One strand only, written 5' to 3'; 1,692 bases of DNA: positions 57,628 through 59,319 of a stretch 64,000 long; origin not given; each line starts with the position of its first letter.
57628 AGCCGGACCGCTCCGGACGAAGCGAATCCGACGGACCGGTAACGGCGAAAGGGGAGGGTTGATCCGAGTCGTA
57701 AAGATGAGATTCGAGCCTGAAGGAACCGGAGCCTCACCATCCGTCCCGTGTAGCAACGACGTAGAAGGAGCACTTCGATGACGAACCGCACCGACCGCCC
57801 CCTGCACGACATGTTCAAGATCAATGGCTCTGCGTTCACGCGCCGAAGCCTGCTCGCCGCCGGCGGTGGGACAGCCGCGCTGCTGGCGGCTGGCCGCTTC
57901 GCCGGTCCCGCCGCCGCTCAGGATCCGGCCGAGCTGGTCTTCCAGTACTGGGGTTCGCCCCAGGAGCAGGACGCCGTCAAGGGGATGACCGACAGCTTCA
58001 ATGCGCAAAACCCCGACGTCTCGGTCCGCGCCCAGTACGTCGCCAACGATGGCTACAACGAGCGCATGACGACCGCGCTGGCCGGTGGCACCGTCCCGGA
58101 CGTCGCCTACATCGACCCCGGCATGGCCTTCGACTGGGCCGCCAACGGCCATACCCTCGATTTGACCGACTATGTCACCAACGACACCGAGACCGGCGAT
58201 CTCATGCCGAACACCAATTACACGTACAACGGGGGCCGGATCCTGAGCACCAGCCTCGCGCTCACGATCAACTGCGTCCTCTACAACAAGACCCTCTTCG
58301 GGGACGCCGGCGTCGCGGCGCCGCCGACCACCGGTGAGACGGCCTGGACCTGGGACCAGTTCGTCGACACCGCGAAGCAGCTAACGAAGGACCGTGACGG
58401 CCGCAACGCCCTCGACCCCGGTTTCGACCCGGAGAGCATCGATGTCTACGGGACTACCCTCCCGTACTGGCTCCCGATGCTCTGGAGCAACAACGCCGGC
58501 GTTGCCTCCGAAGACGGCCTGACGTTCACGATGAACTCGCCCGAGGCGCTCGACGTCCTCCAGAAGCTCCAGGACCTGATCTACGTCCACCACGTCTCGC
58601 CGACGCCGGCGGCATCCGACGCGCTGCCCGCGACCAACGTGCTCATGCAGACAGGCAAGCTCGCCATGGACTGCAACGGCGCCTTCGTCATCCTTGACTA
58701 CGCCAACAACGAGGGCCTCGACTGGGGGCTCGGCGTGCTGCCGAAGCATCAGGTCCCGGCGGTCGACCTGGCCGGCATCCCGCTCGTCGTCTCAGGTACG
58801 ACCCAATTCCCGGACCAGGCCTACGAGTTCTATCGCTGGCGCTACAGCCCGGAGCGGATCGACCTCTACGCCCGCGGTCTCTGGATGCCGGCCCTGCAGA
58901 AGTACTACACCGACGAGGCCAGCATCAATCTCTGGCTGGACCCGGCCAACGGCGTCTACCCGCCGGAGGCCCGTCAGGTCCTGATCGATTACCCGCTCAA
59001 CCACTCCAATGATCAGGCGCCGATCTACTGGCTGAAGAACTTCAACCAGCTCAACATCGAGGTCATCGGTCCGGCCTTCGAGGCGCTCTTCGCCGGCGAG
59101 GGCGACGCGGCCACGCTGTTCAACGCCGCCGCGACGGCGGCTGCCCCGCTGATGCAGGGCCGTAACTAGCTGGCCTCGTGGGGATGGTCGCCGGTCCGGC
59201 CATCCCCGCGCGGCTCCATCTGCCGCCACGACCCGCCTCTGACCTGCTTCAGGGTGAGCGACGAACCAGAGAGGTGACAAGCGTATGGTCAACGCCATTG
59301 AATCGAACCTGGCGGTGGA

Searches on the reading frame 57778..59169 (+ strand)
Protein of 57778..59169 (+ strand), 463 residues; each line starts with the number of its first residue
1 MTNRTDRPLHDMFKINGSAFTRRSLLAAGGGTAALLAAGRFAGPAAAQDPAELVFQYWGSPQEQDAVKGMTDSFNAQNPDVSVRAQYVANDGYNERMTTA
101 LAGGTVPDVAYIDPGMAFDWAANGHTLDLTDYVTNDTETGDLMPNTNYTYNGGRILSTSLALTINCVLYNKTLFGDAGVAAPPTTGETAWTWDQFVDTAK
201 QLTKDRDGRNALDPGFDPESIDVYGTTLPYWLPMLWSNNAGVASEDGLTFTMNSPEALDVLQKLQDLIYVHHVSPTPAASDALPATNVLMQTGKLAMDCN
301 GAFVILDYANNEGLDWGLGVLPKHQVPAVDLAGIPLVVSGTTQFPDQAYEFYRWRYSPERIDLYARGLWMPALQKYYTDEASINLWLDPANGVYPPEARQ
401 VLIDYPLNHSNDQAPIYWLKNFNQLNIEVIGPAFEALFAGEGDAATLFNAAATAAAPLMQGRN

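Call 68: search_protein_families(library=padloc, proteins=[L089:7798-9486:-, L090:6703-7113:+], max_evalue=0.001)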
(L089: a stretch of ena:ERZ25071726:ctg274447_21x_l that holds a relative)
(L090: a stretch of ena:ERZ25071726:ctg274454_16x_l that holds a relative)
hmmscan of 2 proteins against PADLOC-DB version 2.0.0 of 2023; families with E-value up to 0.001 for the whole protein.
L089:7798-9486:- (562 aa): 45 families (the best 25 are shown)
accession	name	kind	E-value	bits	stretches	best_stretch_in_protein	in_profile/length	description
PDLC00117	GajB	-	8.2e-34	115.1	2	1-268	91-360/604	UrvD helicase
PDLC00132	GajB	-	2.1e-32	110.6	1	122-527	213-609/625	UrvD helicase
PDLC00103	GajB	-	2.6e-32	110.5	1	118-539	206-596/612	UrvD helicase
PDLC00114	GajB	-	8.5e-30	101.9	1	120-526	212-619/635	UrvD helicase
PDLC03802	RTasHel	-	2.1e-26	91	2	103-450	170-491/675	DRT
PDLC00112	GajB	-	2e-24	84.1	2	113-236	201-321/581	UrvD helicase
PDLC00121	GajB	-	4e-23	79.8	2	126-270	205-345/565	UrvD helicase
PDLC00144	GajB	-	3.9e-22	76.5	2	404-529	412-531/559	UrvD helicase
PDLC00119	GajB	-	4.2e-22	76.8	2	118-194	213-287/565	UrvD helicase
PDLC00123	GajB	-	3e-20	70.4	2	119-204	172-256/540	UrvD helicase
PDLC00129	GajB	-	5.6e-20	69.5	2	109-188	212-292/594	UrvD helicase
PDLC00136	GajB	-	8.4e-20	69.2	2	118-184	201-267/570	UrvD helicase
PDLC00104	GajB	-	7.9e-18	62.5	2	458-520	501-565/574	UrvD helicase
PDLC00116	GajB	-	2.5e-17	60.8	2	445-531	447-533/557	UrvD helicase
PDLC00107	GajB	-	6.4e-17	59.4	2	125-271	217-358/587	UrvD helicase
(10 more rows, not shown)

L090:6703-7113:+ (136 aa): 0 families

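Call 69: search_protein_families(library=ncbifam, proteins=[L089:7798-9486:-, L090:6703-7113:+], max_evalue=0.001)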
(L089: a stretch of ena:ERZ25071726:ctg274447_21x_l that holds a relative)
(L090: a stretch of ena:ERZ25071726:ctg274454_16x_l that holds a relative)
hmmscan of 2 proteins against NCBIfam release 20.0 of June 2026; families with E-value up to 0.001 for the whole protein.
L089:7798-9486:- (562 aa): 13 families
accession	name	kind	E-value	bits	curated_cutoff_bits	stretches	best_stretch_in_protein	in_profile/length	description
TIGR01073.1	pcrA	equivalog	9e-51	173.1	911.2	1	119-523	205-614/725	DNA helicase PcrA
NF008743.0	PRK11773.1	equivalog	3.6e-45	154.5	965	1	121-542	211-635/720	DNA helicase II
TIGR01075.1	uvrD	equivalog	1.2e-43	149.4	1144.45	1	109-542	198-630/715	DNA helicase II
TIGR01074.1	rep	equivalog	2.6e-40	138.4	951.45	1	1-542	79-632/668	DNA helicase Rep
NF008172.0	PRK10919.1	equivalog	7.8e-24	83.9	1168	1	117-531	201-623/673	DNA helicase Rep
TIGR02785.1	addA_Gpos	equivalog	4.3e-15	54.7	707.65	1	113-172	378-440/1234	helicase-exonuclease AddAB subunit AddA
NF008276.0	PRK11054.1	equivalog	3.1e-14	52.4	543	2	122-203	429-512/684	DNA helicase IV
TIGR00609.1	recB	equivalog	9.7e-14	50.4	696.05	1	102-170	346-420/1175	exodeoxyribonuclease V subunit beta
TIGR02784.1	addA_alphas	equivalog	1.9e-10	39.8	860.75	1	493-522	844-873/1138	double-strand break repair helicase AddA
NF041464.1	HelD_BACSU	equivalog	2.2e-08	32.5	419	1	120-167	543-589/779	RNA polymerase recycling motor HelD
NF010485.0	PRK13909.1-2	equivalog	1.7e-06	26.6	650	0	120-170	328-387/909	RecB-like helicase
NF010487.0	PRK13909.1-4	equivalog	2.5e-06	26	759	1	120-312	324-525/924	RecB-like helicase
NF008128.0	PRK10876.1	equivalog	2.7e-06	25.3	1697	1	102-170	352-426/1181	exodeoxyribonuclease V subunit beta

L090:6703-7113:+ (136 aa): 1 family
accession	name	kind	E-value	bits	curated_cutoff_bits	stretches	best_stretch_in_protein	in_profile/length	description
NF033580.1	transpos_IS5_3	equivalog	2.1e-30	106.1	110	1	5-118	4-108/258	IS5 family transposase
